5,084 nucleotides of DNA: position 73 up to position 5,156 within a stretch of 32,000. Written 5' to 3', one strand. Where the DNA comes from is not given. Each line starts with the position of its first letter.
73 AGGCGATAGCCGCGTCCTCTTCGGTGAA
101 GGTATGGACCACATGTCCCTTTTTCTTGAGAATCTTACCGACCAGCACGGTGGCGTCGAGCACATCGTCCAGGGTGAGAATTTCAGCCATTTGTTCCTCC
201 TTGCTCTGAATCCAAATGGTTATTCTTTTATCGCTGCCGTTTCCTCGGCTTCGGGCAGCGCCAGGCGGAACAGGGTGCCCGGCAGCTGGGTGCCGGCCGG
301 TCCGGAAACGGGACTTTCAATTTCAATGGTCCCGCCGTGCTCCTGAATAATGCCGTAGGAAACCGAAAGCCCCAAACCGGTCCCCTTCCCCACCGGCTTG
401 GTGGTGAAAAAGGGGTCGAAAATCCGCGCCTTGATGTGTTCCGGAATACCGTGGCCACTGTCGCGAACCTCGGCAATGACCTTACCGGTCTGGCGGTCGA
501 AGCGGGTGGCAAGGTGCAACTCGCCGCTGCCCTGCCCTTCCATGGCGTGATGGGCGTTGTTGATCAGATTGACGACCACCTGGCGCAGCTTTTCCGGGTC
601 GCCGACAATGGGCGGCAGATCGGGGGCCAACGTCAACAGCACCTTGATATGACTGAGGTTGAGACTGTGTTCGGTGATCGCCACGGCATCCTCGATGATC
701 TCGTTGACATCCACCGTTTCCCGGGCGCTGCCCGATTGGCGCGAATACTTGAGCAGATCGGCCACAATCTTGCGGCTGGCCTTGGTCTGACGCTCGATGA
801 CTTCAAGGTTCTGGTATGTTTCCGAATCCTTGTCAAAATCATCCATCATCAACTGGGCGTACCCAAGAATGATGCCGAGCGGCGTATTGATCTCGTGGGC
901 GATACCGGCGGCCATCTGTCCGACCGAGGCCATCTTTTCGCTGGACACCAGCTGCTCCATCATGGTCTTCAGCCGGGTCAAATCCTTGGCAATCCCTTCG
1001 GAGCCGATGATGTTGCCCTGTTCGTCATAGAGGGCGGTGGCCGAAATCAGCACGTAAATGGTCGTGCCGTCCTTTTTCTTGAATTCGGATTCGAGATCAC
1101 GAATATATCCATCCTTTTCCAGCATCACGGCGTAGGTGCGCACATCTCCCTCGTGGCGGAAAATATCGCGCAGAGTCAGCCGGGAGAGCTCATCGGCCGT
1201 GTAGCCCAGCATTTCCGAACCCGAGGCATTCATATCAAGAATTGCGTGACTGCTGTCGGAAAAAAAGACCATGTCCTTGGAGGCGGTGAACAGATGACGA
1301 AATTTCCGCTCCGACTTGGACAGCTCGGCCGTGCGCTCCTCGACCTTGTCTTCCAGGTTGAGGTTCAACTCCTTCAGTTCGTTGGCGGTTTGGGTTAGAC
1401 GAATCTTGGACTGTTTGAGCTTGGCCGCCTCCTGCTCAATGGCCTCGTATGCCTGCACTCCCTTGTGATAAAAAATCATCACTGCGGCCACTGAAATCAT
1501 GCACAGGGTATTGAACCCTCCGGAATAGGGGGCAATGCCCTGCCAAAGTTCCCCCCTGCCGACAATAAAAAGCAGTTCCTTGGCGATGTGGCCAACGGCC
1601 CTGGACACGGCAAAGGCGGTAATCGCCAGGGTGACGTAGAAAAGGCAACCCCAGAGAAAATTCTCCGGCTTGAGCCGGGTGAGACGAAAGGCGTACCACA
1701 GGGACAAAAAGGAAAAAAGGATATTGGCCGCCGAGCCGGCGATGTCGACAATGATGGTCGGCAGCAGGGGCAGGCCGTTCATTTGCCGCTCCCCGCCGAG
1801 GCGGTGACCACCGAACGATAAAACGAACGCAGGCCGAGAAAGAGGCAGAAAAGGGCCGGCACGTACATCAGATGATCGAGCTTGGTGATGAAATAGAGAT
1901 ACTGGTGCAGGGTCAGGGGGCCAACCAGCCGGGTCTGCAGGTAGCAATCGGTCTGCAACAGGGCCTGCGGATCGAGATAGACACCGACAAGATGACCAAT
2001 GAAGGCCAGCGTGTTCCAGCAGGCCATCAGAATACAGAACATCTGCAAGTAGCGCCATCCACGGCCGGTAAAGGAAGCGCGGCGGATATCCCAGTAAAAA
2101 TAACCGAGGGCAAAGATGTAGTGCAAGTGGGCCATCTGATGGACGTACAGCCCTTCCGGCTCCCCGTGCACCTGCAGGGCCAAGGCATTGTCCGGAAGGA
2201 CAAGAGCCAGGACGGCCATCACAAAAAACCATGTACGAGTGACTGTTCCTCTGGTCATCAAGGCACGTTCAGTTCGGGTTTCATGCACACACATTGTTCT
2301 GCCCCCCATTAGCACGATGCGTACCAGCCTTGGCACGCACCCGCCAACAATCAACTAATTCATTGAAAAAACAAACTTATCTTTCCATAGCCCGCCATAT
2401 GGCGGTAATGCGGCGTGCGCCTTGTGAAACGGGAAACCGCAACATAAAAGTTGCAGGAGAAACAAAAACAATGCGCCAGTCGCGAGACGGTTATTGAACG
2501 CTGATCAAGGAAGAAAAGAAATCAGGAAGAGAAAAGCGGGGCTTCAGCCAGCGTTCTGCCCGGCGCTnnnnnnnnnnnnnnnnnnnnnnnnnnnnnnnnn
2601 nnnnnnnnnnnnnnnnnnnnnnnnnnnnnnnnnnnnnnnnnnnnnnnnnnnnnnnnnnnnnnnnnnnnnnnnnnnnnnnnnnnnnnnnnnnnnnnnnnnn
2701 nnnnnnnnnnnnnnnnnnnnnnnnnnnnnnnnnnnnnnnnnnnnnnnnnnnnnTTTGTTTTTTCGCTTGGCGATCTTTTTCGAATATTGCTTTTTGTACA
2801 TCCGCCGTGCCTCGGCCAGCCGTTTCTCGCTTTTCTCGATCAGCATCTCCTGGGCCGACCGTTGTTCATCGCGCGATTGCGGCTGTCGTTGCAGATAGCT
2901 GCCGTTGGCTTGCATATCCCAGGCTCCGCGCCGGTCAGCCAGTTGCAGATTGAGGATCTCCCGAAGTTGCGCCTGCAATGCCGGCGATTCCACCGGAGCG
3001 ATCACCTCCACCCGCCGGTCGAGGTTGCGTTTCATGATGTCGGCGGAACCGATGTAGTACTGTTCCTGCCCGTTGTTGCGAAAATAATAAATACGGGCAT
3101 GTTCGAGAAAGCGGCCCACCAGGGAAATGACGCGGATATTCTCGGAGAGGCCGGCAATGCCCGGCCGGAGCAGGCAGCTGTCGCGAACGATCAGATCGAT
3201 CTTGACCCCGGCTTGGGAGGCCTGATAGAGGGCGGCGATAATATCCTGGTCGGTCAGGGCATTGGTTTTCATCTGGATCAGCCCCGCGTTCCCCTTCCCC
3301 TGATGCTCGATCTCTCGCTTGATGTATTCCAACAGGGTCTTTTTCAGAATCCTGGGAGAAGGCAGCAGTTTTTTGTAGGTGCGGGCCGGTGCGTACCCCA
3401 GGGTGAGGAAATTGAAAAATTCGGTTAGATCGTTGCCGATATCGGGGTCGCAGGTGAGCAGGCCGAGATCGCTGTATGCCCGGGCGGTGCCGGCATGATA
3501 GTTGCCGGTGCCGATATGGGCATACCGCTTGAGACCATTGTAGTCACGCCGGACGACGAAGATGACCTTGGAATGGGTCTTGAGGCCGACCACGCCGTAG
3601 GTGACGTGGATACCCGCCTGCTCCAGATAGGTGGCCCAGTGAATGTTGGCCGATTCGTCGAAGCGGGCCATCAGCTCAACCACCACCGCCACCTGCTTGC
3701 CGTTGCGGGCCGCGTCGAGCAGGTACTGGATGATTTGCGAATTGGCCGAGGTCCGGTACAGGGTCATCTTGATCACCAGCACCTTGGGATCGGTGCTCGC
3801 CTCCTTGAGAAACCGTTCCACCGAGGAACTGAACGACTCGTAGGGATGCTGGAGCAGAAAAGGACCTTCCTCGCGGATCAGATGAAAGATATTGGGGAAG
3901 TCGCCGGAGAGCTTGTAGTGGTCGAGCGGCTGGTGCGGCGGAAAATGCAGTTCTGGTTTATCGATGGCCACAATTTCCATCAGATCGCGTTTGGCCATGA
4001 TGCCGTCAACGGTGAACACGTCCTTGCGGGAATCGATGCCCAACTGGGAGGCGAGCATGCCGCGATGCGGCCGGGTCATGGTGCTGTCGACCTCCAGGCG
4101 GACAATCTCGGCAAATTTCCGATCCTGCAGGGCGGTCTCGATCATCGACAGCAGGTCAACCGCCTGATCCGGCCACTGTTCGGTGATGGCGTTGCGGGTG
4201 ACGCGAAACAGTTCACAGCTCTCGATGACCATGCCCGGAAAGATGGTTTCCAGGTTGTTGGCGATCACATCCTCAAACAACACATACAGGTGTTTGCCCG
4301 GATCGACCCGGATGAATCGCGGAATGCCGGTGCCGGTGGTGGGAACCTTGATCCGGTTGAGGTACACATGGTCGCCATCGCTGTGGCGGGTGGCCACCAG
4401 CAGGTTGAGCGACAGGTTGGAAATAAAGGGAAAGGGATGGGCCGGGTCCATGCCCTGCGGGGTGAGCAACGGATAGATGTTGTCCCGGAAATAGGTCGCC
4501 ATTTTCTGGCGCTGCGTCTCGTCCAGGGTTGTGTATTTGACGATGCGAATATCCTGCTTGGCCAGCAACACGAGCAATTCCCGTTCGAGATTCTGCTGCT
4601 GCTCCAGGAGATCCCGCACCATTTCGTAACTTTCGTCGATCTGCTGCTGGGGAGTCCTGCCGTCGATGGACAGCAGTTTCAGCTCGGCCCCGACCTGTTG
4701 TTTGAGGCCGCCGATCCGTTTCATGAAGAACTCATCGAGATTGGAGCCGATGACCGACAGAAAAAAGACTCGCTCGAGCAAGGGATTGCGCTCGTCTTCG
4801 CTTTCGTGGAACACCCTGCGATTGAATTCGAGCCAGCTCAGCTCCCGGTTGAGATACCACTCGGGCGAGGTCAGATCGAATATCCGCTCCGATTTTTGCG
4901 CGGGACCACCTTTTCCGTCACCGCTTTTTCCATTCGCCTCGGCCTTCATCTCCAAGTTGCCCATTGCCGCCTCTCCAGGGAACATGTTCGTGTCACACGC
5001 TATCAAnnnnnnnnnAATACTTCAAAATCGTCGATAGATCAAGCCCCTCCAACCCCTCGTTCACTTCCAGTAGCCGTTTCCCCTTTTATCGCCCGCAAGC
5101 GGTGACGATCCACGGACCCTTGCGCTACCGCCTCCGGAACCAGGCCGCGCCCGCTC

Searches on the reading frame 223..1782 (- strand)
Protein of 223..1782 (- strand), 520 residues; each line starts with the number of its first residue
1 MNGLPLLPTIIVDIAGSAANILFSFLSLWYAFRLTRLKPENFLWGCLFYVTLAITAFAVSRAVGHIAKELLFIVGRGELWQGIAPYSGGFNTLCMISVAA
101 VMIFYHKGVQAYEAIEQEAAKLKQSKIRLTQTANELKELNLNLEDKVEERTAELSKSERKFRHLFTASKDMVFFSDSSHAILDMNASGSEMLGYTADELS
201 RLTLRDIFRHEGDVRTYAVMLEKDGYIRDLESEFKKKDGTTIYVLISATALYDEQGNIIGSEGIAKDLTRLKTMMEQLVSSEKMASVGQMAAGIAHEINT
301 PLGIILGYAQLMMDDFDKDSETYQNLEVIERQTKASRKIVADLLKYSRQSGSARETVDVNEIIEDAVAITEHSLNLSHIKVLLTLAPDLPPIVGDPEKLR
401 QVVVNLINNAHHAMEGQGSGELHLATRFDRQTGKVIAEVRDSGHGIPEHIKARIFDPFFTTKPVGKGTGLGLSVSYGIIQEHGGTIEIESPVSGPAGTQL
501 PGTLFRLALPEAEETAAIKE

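Call 104: find_encoding_contigs(protein=window:223-1782:-, flank=10000, max_places=1)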
Protein window:223-1782:- (520 aa): 22 contigs read that carry it; 1 place shown.
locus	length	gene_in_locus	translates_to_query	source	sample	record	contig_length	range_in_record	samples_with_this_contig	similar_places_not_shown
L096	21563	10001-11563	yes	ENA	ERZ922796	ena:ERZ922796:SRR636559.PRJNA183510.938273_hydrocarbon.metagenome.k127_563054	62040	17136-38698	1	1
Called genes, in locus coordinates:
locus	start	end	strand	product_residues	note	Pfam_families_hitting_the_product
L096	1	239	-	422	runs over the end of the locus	PF06689:zf-C4_ClpX, PF01078:Mg_chelatase (faint), PF00004:AAA, PF07724:AAA_2, PF07728:AAA_5 (weak), PF13401:AAA_22 (faint), PF10431:ClpB_D2-small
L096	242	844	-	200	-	PF00574:CLP_protease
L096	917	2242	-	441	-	PF05697:Trigger_N, PF00254:FKBP_C (weak), PF05698:Trigger_C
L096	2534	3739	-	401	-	PF07690:MFS_1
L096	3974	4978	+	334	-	PF08240:ADH_N, PF00107:ADH_zinc_N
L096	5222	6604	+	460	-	PF14793:DUF4478, PF18306:LDcluster4 (faint), PF03641:Lysine_decarbox, PF11892:PpnN_C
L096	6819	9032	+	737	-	PF13089:PP_kinase_N, PF02503:PP_kinase, PF17941:PP_kinase_C_1, PF13090:PP_kinase_C, PF13091:PLDc_2 (weak)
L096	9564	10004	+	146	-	-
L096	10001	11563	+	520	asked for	PF00989:PAS, PF08448:PAS_4 (weak), PF13426:PAS_9, PF08447:PAS_3 (weak), PF00512:HisKA, PF02518:HATPase_c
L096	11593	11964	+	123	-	PF00072:Response_reg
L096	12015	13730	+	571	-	PF01590:GAF, PF13185:GAF_2, PF13492:GAF_3, PF01590:GAF, PF13185:GAF_2, PF13492:GAF_3, PF08448:PAS_4, PF13426:PAS_9, +3 more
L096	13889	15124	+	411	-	PF01925:TauE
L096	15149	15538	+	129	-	PF01925:TauE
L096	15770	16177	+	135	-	PF07238:PilZ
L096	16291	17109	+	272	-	PF02405:MlaE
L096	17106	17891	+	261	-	PF00005:ABC_tran, PF13304:AAA_21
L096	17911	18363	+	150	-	PF02470:MlaD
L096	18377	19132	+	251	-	PF04333:MlaA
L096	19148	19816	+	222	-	PF05494:MlaC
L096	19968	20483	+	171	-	PF02620:YceD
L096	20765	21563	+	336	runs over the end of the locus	PF02504:FA_synthesis, PF01515:PTA_PTB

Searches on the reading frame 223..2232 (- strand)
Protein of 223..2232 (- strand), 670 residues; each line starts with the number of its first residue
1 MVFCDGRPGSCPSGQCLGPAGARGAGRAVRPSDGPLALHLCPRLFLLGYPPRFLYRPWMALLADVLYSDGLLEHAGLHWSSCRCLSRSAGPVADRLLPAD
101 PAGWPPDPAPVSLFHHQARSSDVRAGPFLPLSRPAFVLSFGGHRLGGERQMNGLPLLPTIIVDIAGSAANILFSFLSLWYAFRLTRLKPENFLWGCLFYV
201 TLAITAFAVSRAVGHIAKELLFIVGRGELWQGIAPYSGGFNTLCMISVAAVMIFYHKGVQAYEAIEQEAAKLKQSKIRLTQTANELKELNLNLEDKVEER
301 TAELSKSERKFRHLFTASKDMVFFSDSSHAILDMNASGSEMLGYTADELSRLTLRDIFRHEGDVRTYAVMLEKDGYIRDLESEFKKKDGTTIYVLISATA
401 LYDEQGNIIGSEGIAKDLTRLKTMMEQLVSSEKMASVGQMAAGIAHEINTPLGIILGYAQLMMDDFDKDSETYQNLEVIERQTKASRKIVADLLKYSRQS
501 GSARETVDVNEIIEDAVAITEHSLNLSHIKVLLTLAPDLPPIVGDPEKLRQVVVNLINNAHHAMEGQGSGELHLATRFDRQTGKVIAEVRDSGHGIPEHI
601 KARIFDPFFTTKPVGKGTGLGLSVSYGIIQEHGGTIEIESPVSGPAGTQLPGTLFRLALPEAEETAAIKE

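Call 42: search_protein_families(library=pfam, proteins=[window:223-2232:-], max_evalue=0.001)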
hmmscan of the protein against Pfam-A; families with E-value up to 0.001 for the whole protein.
window:223-2232:- (670 aa): 7 families
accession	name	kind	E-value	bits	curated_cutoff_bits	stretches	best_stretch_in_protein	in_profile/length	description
PF02518.31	HATPase_c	-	4.6e-22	79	26.4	1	544-662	1-110/111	Histidine kinase-, DNA gyrase B-, and HSP90-like ATPase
PF00512.31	HisKA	-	1.7e-14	54.1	26.9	1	438-499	3-63/66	His Kinase A (phospho-acceptor) domain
PF13426.13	PAS_9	-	1.3e-13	51.5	27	1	320-419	2-102/103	PAS domain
PF00989.32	PAS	-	2.6e-11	44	22.6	1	310-417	2-112/113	PAS fold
PF08448.16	PAS_4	-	6.2e-06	26.8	23.1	1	315-422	1-109/110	PAS fold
PF08447.18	PAS_3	-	9.2e-06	26.3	25.6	1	332-414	2-88/89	PAS fold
PF13188.13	PAS_8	-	0.00011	22.5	21.8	1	310-356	2-45/65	PAS domain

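Call 102: find_encoding_contigs(protein=window:223-2232:-, flank=10000, max_places=1)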
Protein window:223-2232:- (670 aa): no gene with exactly this product is on record in the collection.

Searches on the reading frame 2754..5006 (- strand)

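Call 42: search_protein_families(library=pfam, proteins=[window:2754-5006:-], max_evalue=0.001)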
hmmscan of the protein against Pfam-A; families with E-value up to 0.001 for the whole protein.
window:2754-5006:- (751 aa): 6 families
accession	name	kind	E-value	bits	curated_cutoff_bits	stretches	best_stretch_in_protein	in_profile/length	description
PF17941.7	PP_kinase_C_1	-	1.1e-69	233.7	25.7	1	373-536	2-163/167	Polyphosphate kinase C-terminal domain 1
PF13090.12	PP_kinase_C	-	7.8e-68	227.7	25.8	1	548-717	2-171/172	Polyphosphate kinase C-terminal domain 2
PF02503.22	PP_kinase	-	3.6e-52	177.2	31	1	165-345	2-183/183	Polyphosphate kinase middle domain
PF13089.11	PP_kinase_N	-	4.2e-33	114.3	23.8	1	51-156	1-107/107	Polyphosphate kinase N-terminal domain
PF13091.12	PLDc_2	-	5.4e-14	52.6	27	2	577-685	12-128/132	PLD-like domain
PF09565.16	RE_NgoFVII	-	0.00099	18.9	23.8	0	624-675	82-135/162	NgoFVII restriction endonuclease N-terminal PLD domain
